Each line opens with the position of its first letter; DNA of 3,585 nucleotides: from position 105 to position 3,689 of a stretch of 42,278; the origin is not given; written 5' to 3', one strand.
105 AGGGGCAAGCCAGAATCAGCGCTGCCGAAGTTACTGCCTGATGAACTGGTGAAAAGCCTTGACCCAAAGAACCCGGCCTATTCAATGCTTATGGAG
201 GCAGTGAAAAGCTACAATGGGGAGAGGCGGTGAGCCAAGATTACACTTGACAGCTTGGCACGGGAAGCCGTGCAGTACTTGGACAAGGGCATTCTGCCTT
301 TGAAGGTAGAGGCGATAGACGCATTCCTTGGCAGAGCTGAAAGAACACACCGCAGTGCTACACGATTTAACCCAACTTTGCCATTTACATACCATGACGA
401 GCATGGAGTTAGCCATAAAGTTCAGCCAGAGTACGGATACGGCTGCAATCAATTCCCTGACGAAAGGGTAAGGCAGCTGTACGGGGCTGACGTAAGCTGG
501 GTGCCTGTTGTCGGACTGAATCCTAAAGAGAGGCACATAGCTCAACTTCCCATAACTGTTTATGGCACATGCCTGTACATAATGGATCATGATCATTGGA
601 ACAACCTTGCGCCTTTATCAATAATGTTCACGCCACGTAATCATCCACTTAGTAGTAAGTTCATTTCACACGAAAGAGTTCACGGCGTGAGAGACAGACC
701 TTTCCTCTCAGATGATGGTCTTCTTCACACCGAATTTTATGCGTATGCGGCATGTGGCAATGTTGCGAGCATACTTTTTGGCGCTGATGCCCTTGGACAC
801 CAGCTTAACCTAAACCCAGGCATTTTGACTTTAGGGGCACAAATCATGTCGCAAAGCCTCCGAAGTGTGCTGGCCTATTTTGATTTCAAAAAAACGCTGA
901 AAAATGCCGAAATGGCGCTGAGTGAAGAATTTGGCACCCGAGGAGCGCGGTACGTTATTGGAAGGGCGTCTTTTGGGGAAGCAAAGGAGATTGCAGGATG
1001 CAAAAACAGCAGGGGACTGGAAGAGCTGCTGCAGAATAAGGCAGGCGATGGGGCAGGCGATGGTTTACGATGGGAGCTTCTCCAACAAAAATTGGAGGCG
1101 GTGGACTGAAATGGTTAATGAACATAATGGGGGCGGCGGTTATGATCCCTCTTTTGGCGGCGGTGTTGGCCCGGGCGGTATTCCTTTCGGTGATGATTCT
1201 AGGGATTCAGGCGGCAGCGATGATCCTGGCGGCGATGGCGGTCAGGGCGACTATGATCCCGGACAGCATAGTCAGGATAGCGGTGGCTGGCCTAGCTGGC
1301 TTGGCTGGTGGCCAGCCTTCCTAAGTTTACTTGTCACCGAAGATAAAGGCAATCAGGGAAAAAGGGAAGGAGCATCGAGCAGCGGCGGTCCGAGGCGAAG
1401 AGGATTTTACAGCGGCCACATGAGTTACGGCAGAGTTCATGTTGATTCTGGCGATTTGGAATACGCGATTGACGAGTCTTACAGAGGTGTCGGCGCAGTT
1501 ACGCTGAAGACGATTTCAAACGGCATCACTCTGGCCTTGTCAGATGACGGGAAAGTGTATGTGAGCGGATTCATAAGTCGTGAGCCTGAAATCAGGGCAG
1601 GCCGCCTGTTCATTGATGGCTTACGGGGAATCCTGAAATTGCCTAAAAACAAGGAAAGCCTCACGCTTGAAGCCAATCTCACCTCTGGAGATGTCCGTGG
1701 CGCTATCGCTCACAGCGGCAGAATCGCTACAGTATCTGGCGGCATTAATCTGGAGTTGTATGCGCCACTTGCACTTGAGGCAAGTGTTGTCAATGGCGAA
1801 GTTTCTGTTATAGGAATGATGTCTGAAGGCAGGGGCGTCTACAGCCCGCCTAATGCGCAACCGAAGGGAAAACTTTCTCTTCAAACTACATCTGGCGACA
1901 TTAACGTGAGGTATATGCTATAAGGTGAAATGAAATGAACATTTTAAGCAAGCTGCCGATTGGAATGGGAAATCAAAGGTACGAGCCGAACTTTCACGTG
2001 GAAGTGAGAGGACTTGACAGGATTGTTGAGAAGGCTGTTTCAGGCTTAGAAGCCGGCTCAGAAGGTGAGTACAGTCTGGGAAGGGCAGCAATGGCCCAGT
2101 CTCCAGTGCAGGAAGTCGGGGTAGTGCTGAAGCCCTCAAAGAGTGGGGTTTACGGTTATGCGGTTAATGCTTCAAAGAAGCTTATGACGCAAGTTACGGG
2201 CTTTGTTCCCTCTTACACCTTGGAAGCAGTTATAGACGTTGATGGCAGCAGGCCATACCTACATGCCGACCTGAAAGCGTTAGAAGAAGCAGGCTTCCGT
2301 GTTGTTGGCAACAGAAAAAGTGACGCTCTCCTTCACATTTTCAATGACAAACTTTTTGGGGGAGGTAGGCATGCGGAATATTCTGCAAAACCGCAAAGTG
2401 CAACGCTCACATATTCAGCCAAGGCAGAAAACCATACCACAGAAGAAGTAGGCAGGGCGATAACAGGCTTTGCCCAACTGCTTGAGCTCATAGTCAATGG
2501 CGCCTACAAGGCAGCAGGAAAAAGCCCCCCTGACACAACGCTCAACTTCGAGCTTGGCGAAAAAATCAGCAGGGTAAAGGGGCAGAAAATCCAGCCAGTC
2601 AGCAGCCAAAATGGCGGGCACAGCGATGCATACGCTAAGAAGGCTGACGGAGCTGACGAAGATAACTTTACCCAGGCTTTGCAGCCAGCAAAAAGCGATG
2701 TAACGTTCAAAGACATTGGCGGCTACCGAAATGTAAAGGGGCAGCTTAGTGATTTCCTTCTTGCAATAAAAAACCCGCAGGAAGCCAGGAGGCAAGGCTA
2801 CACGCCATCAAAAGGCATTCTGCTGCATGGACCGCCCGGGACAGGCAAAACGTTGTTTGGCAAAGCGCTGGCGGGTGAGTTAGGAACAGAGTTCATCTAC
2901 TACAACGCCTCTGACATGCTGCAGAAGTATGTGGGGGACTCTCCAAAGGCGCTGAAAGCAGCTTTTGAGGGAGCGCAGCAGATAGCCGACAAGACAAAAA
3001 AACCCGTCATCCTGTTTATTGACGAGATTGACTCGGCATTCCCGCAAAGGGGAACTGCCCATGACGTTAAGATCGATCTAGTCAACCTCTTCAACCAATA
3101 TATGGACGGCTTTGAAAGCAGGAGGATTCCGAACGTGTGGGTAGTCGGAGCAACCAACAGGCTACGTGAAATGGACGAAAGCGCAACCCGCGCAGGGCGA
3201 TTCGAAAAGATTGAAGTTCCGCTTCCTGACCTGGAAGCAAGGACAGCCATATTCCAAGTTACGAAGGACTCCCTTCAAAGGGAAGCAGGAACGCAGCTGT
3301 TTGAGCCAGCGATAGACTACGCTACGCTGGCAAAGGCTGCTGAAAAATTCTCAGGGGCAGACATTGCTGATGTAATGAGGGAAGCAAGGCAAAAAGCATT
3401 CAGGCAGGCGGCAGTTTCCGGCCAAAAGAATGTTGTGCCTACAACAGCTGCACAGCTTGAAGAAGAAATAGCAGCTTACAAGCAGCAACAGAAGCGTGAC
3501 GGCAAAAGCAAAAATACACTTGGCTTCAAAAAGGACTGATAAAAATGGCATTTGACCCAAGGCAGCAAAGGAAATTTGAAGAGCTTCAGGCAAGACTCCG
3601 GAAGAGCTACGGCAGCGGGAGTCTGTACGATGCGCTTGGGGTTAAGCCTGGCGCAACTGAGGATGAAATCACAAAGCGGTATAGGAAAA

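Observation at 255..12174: Ten-gene co-directional cassette: classic AAA + orphan J-domain + MoxR AAA+ + HExxH/VWA-MIDAS + paralogous unknowns + nuclease-like HTH protein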

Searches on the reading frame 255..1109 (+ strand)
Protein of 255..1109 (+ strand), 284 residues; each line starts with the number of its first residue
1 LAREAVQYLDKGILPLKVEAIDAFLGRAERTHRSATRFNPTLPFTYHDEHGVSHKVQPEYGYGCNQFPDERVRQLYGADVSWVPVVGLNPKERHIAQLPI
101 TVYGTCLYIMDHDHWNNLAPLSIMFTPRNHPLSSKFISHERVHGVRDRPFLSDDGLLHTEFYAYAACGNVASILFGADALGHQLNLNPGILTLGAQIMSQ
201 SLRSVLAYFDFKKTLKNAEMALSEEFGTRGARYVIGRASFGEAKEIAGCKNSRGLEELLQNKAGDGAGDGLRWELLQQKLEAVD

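Call 4: search_protein_families(library=pfam, proteins=[window:255-1109:+], max_evalue=0.01)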
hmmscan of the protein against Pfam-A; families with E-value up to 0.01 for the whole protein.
window:255-1109:+ (284 aa): 0 families

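Call 9: search_protein_families(library=padloc, proteins=[window:255-1109:+], max_evalue=0.01)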
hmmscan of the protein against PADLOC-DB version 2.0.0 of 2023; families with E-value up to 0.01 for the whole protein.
window:255-1109:+ (284 aa): 0 families

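Call 42: list_cluster_members(proteins=[window:255-1109:+, window:1111-1923:+, window:1935-3539:+, window:3545-4801:+, window:6691-7755:+, window:7769-8785:+, window:11035-12174:+, window:12248-12796:+])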
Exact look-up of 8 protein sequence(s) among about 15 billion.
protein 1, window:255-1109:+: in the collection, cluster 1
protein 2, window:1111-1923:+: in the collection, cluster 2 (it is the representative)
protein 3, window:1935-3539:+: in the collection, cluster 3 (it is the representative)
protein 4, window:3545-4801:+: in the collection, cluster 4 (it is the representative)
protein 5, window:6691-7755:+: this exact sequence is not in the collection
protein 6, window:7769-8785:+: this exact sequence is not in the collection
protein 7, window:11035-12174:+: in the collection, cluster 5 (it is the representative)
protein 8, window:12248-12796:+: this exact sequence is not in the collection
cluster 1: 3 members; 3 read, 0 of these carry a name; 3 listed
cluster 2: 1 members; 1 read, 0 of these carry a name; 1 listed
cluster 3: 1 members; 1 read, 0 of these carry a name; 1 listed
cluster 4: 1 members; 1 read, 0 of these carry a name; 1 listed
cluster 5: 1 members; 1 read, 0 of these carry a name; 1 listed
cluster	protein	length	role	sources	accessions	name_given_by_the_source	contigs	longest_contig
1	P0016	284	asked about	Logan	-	-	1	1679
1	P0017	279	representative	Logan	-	-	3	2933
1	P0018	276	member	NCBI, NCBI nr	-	-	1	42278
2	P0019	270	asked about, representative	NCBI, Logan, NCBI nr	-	-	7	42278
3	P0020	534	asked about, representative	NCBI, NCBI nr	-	-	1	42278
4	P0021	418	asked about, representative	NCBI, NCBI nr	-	-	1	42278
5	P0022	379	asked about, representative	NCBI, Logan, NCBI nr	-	-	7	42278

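Call 48: search_protein_families(library=phrogs, proteins=[window:255-1109:+], max_evalue=0.01)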
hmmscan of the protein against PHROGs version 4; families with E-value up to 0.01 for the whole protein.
window:255-1109:+ (284 aa): 0 families

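Call 49: search_protein_families(library=ncbifam, proteins=[window:255-1109:+], max_evalue=0.01)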
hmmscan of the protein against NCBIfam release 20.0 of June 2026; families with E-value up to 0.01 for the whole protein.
window:255-1109:+ (284 aa): 0 families

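Call 90: search_protein_families(library=pfam, proteins=[window:255-1109:+], max_evalue=1)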
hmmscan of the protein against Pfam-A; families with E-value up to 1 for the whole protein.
window:255-1109:+ (284 aa): 0 families

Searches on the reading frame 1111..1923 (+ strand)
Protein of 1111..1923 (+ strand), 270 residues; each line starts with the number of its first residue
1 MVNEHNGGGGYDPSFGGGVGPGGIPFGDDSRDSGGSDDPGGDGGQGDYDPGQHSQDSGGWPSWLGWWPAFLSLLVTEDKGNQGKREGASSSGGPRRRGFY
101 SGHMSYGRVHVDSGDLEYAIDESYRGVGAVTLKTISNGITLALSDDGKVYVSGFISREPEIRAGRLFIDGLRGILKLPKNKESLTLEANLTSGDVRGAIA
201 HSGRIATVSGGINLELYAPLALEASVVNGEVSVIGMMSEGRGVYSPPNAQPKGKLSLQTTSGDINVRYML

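Call 4: search_protein_families(library=pfam, proteins=[window:1111-1923:+], max_evalue=0.01)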
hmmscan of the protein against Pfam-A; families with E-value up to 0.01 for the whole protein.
window:1111-1923:+ (270 aa): 1 family
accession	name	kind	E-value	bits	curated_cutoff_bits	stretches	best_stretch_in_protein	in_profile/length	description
PF13349.12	DUF4097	-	9.8e-06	25.5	22.9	1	183-267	154-247/247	Toastrack DUF4097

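Call 9: search_protein_families(library=padloc, proteins=[window:1111-1923:+], max_evalue=0.01)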
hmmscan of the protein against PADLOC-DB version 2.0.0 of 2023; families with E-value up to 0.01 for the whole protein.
window:1111-1923:+ (270 aa): 0 families

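Call 48: search_protein_families(library=phrogs, proteins=[window:1111-1923:+], max_evalue=0.01)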
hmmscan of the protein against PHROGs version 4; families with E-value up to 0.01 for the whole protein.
window:1111-1923:+ (270 aa): 0 families

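Call 49: search_protein_families(library=ncbifam, proteins=[window:1111-1923:+], max_evalue=0.01)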
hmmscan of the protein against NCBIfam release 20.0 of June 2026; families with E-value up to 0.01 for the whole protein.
window:1111-1923:+ (270 aa): 0 families

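Call 68: find_encoding_contigs(protein=window:1111-1923:+, flank=10000, max_places=8)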
Protein window:1111-1923:+ (270 aa): 7 contigs read that carry it; 5 places shown.
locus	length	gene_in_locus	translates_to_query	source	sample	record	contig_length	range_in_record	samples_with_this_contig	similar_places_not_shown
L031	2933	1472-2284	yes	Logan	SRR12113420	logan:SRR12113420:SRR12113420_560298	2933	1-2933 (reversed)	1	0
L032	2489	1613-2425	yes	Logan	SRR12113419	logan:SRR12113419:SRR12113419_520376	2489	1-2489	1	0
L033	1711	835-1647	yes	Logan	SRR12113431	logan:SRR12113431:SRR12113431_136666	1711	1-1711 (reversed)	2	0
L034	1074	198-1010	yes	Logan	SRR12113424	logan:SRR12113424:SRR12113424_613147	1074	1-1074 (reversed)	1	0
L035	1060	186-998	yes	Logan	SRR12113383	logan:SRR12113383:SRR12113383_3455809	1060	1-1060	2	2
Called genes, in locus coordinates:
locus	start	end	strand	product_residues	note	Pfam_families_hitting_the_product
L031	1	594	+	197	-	?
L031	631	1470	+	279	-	-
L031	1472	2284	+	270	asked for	-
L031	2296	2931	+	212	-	?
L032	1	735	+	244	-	?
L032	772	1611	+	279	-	-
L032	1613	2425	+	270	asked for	-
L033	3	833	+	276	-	?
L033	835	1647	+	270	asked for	-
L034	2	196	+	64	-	?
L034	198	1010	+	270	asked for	-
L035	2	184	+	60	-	?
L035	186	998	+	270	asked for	-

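Call 70: search_protein_families(library=pfam, proteins=[L032:1-732:+], max_evalue=0.001)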
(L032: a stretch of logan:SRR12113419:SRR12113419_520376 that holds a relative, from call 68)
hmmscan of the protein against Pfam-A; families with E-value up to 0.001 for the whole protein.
L032:1-732:+ (244 aa): 1 family
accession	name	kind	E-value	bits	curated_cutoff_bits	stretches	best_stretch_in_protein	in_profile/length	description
PF12728.13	HTH_17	-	9.3e-10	39.1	27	1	65-112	3-50/51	Helix-turn-helix domain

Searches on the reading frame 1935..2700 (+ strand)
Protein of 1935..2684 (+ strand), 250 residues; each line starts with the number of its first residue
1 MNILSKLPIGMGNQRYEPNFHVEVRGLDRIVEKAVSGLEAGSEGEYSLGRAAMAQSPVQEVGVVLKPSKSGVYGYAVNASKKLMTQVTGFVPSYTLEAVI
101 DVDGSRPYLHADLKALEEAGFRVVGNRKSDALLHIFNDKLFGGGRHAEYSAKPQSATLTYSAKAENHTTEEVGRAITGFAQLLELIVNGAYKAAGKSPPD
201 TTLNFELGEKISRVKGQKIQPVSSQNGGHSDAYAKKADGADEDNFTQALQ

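Call 48: search_protein_families(library=phrogs, proteins=[window:1935-2700:+], max_evalue=0.01)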
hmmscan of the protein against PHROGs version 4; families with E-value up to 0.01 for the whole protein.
window:1935-2700:+ (255 aa): 0 families

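Call 90: search_protein_families(library=pfam, proteins=[window:1935-2684:+], max_evalue=1)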
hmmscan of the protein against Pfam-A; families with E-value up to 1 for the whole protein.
window:1935-2684:+ (250 aa): 0 families

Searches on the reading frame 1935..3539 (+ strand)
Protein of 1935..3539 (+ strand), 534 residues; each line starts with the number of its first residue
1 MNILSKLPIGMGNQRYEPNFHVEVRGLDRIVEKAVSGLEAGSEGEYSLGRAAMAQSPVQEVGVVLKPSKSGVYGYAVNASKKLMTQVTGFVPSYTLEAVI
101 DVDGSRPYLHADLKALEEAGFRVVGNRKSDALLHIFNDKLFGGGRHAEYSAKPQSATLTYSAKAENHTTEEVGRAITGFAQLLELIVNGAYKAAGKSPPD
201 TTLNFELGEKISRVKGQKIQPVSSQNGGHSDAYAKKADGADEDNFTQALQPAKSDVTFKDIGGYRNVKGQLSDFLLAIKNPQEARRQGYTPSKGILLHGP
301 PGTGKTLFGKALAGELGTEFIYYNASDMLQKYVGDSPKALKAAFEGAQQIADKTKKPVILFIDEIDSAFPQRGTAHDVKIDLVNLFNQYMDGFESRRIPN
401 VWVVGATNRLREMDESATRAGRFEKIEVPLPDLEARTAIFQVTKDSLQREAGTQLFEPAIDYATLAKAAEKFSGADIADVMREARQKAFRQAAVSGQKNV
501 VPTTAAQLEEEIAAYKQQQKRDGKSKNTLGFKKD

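Call 4: search_protein_families(library=pfam, proteins=[window:1935-3539:+], max_evalue=0.01)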
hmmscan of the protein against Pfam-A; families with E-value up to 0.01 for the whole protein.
window:1935-3539:+ (534 aa): 14 families
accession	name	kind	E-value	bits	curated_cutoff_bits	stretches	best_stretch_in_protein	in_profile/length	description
PF00004.35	AAA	-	8.5e-34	117.3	21.2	1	295-426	1-126/131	ATPase family associated with various cellular activities (AAA)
PF17862.7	AAA_lid_3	-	9.4e-07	28.7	27.2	1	460-491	2-33/45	AAA+ lid domain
PF07724.20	AAA_2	-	2.3e-05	24.9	27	1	294-386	5-99/166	AAA domain (Cdc48 subfamily)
PF13401.12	AAA_22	-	3.1e-05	24.7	27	1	295-412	8-128/130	AAA domain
PF13173.12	AAA_14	-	0.0001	22.7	27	1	294-428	4-120/129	AAA domain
PF13191.12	AAA_16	-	0.00011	23.2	32.6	0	286-328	20-63/167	AAA ATPase domain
PF05496.18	RuvB_N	-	0.0007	19.8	27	1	261-331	9-71/159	Holliday junction DNA helicase RuvB P-loop domain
PF07728.20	AAA_5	-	0.00082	19.8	22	1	295-369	2-79/139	AAA domain (dynein-related subfamily)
PF13671.12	AAA_33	-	0.00086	20.1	27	1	295-342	2-50/143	AAA domain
PF13479.12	AAA_24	-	0.0013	19.1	27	0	295-369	5-77/195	AAA domain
PF13238.12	AAA_18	-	0.003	18.4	29.4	1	295-331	1-34/128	AAA domain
PF13521.12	AAA_28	-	0.0032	18.2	27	0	295-343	2-50/164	AAA domain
PF20030.5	bpMoxR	-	0.0033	17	27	0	295-423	34-160/205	MoxR domain in the MoxR-vWA-beta-propeller ternary systems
PF06068.19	TIP49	-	0.006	16.2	23.8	1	292-334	50-94/347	TIP49 P-loop domain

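Call 9: search_protein_families(library=padloc, proteins=[window:1935-3539:+], max_evalue=0.01)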
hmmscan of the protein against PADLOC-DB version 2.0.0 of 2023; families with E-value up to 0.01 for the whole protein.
window:1935-3539:+ (534 aa): 7 families
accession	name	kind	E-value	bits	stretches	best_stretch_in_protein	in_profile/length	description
PDLC02196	IetA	-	7.4e-27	92.7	1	237-511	67-325/374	-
PDLC04232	IetA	-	6.4e-20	69.8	1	236-519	60-327/330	-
PDLC02195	IetA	-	6e-18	63.3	1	266-495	111-324/395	-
PDLC04231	IetA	-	2.6e-12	45.1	1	285-419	110-236/262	-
PDLC00914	TRIP13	-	4.6e-12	44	1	295-498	74-284/302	TRIP13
PDLC00915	TRIP13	-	2e-09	35.3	1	291-521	61-297/302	TRIP13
PDLC04140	mad8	-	0.00094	16.8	0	295-372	30-86/314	mads_8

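Call 12: search_solved_structures(query=window:1935-3539:+, max_evalue=0.00001)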
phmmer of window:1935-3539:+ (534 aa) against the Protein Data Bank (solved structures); distinct sequences matched with E-value up to 0.00001: 277 (the best 60 are shown).
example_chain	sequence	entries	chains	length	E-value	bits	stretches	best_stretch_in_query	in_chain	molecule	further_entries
5vc7_A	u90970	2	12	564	1.6e-79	271.2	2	254-513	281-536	VCP-like ATPase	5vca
5g4g_A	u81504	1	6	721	2.5e-79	270.5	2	254-501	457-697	VCP-LIKE ATPASE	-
5g4f_A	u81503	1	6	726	2.5e-79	270.5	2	254-501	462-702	VCP-LIKE ATPASE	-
6oaa_B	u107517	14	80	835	1.4e-69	238.3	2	254-493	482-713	Cell division control protein 48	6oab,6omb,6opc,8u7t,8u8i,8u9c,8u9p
8dar_A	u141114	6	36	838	1.4e-69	238.3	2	254-493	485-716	Cell division control protein 48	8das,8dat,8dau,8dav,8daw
6oa9_A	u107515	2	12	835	3.7e-69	237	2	254-493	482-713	Cell division control protein 48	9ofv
9m4n_A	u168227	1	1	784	3.6e-68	233.7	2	255-491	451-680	Cell division control protein 48 homolog A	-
9m3v_A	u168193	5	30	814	4.1e-68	233.5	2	255-491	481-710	Cell division control protein 48 homolog A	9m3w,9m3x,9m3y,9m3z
9ox9_A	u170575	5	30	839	1.9e-67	231.3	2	254-492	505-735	vesicle-fusing ATPase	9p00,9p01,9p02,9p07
7rlb_A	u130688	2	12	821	9.5e-67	229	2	255-495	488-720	Transitional endoplasmic reticulum ATPase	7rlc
7wub_C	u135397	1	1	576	9.6e-67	229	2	255-496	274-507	Transitional endoplasmic reticulum ATPase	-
7rlj_A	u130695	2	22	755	9.7e-67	229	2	255-495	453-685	Transitional endoplasmic reticulum ATPase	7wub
8yka_A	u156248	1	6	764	1e-66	228.9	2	255-495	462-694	Transitional endoplasmic reticulum ATPase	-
7y4w_A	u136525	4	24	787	1.1e-66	228.8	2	255-495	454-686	Transitional endoplasmic reticulum ATPase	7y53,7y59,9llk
5c19_A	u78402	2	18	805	1.2e-66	228.7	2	255-495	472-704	Transitional endoplasmic reticulum ATPase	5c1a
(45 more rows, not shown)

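Call 41: find_encoding_contigs(protein=window:1935-3539:+, flank=10000, max_places=5)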
Protein window:1935-3539:+ (534 aa): no gene with exactly this product is on record in the collection.

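Call 49: search_protein_families(library=ncbifam, proteins=[window:1935-3539:+], max_evalue=0.01)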
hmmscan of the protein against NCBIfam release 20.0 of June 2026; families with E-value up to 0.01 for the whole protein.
window:1935-3539:+ (534 aa): 32 families (the best 25 are shown)
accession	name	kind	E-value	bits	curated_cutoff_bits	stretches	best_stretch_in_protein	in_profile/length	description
NF003069.1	PRK03992.1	subfamily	2.3e-48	165.3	500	1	252-493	124-357/379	proteasome-activating nucleotidase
TIGR01243.1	CDC48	subfamily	1.3e-46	159.3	802.65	1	255-514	449-698/733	CDC48 family AAA ATPase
TIGR01242.2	TIGR01242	subfamily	4.2e-45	154.3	500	1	252-492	107-339/362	proteasome-activating nucleotidase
TIGR01241.2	FtsH_fam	equivalog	5e-43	147.7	600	1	248-493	151-387/598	ATP-dependent zinc metalloprotease FtsH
NF047747.1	PrtsmActNtasePan2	equivalog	4.1e-40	138.2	700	1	241-495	132-379/397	proteasome-activating nucleotidase Pan2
NF041006.2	cell_div_CdvC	equivalog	1.3e-38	132.8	650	1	240-501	84-335/370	cell division protein CdvC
NF047748.1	PrtsmActNtasePan1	equivalog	9.8e-38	130.2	750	1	253-494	142-375/405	proteasome-activating nucleotidase Pan1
NF008004.0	PRK10733.1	equivalog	8.1e-33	113.3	1008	1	254-490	147-374/644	ATP-dependent zinc metalloprotease FtsH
TIGR03689.1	pup_AAA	equivalog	4.1e-32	111.6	504.75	1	254-441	177-375/512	proteasome ATPase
NF042959.1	IteA_antiphage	equivalog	3.2e-24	85.8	510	1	264-521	97-333/367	anti-phage ATPase IteA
NF003229.0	PRK04195.1-5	equivalog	3.4e-10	39.2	280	1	259-369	17-116/413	replication factor C large subunit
TIGR02639.1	ClpA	equivalog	2.3e-07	29.4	993.15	1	331-465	257-382/734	ATP-dependent Clp protease ATP-binding subunit ClpA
NF003230.0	PRK04195.1-6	equivalog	7.4e-07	28.2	441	1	258-332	13-79/494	replication factor C large subunit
NF003226.0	PRK04195.1-1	equivalog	1.5e-06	27.4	588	1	283-370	31-113/405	replication factor C large subunit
NF003227.0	PRK04195.1-2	equivalog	7.5e-06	24.9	502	1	281-371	31-116/487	replication factor C large subunit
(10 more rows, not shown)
